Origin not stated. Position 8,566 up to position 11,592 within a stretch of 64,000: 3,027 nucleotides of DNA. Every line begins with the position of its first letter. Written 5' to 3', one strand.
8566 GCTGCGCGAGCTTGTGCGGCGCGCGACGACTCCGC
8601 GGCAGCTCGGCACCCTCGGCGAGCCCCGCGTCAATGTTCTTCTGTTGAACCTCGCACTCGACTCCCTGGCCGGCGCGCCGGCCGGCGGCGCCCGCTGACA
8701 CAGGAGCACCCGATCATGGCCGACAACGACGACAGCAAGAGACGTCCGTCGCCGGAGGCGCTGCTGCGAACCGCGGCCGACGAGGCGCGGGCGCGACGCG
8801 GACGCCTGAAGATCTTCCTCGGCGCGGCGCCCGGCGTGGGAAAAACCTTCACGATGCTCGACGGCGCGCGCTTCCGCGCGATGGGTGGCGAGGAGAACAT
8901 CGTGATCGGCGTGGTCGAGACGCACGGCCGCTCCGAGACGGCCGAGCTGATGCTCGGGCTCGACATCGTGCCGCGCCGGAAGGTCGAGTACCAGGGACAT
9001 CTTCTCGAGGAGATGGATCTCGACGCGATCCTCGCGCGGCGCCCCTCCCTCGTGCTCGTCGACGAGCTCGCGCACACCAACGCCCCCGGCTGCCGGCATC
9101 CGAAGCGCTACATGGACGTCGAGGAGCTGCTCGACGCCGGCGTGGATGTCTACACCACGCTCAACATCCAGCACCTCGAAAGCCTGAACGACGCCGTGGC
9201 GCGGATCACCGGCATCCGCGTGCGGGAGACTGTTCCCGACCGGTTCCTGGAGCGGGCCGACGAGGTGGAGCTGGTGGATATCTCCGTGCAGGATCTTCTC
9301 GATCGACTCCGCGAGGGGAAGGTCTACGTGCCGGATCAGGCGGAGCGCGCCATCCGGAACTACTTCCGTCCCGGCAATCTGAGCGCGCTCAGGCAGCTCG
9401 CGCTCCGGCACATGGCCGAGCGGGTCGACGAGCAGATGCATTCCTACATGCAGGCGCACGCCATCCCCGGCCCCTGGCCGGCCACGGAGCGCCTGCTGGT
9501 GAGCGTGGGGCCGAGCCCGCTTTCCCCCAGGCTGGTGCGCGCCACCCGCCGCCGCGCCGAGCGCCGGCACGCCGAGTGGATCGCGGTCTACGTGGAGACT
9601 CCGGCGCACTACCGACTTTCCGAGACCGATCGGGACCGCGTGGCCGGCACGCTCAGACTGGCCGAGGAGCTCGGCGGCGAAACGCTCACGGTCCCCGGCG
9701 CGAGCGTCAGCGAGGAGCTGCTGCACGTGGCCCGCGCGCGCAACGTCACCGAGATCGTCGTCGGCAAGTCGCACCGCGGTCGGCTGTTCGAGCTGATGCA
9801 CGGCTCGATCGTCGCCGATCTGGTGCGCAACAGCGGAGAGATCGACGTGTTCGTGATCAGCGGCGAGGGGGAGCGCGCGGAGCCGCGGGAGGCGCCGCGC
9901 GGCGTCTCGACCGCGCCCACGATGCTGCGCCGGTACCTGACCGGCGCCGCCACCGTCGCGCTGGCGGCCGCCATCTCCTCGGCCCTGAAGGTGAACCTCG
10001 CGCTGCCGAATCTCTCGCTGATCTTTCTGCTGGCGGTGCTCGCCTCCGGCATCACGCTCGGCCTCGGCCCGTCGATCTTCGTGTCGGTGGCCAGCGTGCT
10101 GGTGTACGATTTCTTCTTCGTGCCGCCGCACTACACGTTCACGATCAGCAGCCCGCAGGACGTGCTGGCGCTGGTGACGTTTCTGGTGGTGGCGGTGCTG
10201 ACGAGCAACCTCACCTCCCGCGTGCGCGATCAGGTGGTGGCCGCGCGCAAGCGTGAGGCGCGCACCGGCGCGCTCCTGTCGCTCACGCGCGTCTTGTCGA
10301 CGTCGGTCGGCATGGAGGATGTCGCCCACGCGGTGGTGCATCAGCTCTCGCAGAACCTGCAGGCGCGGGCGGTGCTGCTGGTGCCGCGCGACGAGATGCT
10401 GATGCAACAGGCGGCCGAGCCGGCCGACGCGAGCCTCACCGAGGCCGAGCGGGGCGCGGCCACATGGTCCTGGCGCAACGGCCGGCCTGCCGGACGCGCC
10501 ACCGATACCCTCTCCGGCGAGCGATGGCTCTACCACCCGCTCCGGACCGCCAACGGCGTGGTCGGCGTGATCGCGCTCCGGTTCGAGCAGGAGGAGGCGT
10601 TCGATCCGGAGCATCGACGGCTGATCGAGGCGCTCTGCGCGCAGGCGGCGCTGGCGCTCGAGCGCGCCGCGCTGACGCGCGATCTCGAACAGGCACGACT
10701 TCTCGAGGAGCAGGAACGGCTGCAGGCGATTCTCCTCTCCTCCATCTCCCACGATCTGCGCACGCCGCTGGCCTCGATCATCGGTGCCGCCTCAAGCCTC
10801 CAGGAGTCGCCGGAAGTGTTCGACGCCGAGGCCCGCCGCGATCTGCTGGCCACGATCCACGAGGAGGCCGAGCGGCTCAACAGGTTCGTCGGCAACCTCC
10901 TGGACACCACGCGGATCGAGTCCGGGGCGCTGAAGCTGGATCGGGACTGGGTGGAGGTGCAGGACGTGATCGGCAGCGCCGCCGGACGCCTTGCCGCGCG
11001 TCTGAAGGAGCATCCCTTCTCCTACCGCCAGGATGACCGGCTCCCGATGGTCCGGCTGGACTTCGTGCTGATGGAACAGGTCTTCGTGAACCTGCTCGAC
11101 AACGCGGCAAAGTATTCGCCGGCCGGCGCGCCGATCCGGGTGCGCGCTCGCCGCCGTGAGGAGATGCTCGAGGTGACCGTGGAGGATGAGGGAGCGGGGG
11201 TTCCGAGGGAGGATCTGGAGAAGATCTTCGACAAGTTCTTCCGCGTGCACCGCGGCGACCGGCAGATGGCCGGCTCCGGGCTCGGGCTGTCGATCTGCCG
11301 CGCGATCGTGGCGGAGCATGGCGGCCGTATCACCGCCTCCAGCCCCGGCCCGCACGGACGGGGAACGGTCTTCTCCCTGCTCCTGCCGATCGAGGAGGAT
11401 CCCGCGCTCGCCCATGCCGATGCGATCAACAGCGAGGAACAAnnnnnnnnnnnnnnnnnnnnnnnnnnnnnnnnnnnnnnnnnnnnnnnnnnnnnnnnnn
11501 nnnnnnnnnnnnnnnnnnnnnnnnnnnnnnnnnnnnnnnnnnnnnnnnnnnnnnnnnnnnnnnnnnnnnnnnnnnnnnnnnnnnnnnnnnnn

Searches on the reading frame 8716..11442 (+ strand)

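Call 87: search_protein_families(library=pfam, proteins=[window:8716-11442:+], max_evalue=0.00001)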
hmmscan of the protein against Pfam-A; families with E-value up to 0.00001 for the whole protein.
window:8716-11442:+ (909 aa): 7 families
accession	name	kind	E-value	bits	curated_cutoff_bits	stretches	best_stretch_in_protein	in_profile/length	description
PF02702.23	KdpD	-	1.6e-94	315.7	26.1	1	27-237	1-210/210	Osmosensitive K+ channel His kinase sensor domain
PF02518.31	HATPase_c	-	6.4e-29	101.1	26.4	1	785-893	5-110/111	Histidine kinase-, DNA gyrase B-, and HSP90-like ATPase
PF13493.11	DUF4118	-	8.1e-29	100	28.4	1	407-513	1-107/107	Domain of unknown function (DUF4118)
PF00512.31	HisKA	-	6.4e-17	61.8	26.9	1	673-737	5-66/66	His Kinase A (phospho-acceptor) domain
PF13492.12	GAF_3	-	1.9e-14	54.6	27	1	533-650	2-129/129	GAF domain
PF13185.12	GAF_2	-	6.8e-10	39.7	28.6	1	533-649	4-136/136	GAF domain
PF00582.32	Usp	-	3.5e-06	28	24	1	258-373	3-133/141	Universal stress protein family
